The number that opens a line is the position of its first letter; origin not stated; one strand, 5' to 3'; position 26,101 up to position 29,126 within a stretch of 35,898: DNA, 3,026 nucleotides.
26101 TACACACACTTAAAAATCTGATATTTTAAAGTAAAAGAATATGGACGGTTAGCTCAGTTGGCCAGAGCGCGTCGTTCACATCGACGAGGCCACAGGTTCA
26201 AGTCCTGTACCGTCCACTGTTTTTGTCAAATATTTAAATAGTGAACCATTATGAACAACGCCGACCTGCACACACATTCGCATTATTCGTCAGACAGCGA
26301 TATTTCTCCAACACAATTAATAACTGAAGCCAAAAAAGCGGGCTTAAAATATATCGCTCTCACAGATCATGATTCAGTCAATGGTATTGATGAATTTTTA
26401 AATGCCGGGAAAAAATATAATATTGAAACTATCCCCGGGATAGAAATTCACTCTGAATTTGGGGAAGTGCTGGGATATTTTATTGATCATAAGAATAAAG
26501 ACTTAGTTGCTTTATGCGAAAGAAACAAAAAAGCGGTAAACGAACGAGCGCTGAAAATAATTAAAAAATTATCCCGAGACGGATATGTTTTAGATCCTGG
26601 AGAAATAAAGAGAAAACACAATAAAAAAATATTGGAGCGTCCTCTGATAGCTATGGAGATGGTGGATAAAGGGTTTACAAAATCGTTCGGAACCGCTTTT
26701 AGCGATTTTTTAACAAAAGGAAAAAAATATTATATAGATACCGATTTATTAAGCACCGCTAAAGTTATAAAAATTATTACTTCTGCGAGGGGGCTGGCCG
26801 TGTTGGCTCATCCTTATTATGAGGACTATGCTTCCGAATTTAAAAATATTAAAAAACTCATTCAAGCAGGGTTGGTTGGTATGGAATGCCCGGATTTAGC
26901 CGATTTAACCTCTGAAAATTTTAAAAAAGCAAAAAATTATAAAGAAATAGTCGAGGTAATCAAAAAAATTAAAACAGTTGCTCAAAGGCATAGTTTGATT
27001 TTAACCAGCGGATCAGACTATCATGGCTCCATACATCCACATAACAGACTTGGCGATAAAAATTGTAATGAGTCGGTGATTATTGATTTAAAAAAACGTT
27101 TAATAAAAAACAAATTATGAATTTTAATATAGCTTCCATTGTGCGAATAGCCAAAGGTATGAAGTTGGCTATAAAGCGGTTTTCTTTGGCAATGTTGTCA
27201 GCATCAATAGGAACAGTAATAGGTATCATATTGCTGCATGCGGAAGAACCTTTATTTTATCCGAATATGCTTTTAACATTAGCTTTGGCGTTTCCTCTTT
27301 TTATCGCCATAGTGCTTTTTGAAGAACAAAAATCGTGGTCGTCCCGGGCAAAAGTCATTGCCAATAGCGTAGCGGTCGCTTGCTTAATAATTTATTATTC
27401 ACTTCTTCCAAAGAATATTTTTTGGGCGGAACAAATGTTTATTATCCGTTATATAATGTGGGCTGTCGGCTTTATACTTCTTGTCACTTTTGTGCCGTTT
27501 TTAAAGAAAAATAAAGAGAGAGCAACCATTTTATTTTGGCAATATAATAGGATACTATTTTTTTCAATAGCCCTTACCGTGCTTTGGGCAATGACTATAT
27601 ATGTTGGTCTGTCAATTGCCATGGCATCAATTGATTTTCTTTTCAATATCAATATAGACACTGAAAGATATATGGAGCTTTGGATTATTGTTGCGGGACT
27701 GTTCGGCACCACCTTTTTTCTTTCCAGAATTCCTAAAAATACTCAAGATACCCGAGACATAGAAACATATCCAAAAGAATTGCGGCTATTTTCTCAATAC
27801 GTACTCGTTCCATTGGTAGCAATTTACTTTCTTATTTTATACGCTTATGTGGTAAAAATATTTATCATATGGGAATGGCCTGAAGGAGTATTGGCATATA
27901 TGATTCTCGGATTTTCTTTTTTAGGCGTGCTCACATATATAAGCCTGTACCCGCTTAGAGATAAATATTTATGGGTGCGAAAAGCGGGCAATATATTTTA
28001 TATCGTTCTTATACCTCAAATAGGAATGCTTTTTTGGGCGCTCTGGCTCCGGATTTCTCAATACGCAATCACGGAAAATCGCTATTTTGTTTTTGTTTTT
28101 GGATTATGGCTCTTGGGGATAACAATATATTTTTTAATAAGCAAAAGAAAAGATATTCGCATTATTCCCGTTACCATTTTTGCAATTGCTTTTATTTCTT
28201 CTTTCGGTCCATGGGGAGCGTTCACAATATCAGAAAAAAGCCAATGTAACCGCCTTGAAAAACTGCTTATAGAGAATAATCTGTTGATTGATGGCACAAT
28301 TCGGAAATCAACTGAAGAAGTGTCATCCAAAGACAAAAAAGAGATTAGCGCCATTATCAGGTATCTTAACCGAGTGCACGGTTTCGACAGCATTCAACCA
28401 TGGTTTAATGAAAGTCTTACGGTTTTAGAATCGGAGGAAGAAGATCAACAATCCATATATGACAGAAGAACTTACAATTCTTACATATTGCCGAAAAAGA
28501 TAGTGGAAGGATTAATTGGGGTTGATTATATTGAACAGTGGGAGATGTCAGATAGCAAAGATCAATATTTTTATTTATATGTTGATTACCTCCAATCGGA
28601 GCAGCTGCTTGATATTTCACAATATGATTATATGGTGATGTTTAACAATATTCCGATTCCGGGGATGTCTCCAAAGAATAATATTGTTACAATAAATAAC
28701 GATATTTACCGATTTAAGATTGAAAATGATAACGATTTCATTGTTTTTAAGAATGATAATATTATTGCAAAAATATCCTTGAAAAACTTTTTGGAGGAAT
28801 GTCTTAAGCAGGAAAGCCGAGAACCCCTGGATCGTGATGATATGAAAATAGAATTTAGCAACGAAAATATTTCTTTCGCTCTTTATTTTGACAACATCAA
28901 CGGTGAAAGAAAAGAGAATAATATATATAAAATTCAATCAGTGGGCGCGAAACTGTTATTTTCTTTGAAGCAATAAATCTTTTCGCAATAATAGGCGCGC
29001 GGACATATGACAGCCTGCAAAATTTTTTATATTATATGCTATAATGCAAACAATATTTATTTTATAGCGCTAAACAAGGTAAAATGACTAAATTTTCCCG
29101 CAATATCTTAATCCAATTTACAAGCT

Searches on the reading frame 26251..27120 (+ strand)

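Call 10: search_protein_families(library=pfam, proteins=[window:26251-27120:+], max_evalue=0.001)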
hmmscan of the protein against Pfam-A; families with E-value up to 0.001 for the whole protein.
window:26251-27120:+ (289 aa): 1 family
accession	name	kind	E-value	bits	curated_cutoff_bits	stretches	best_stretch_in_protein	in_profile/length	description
PF02811.25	PHP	-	2.4e-17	64.2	26.4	1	5-107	1-95/164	PHP domain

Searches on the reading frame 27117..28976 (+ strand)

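Call 10: search_protein_families(library=pfam, proteins=[window:27117-28976:+], max_evalue=0.001)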
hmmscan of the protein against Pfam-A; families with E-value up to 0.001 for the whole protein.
window:27117-28976:+ (619 aa): 1 family
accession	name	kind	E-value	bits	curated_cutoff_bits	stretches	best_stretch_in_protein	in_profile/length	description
PF13687.11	DUF4153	-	2.2e-28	99.9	27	1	62-366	6-336/373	Domain of unknown function (DUF4153)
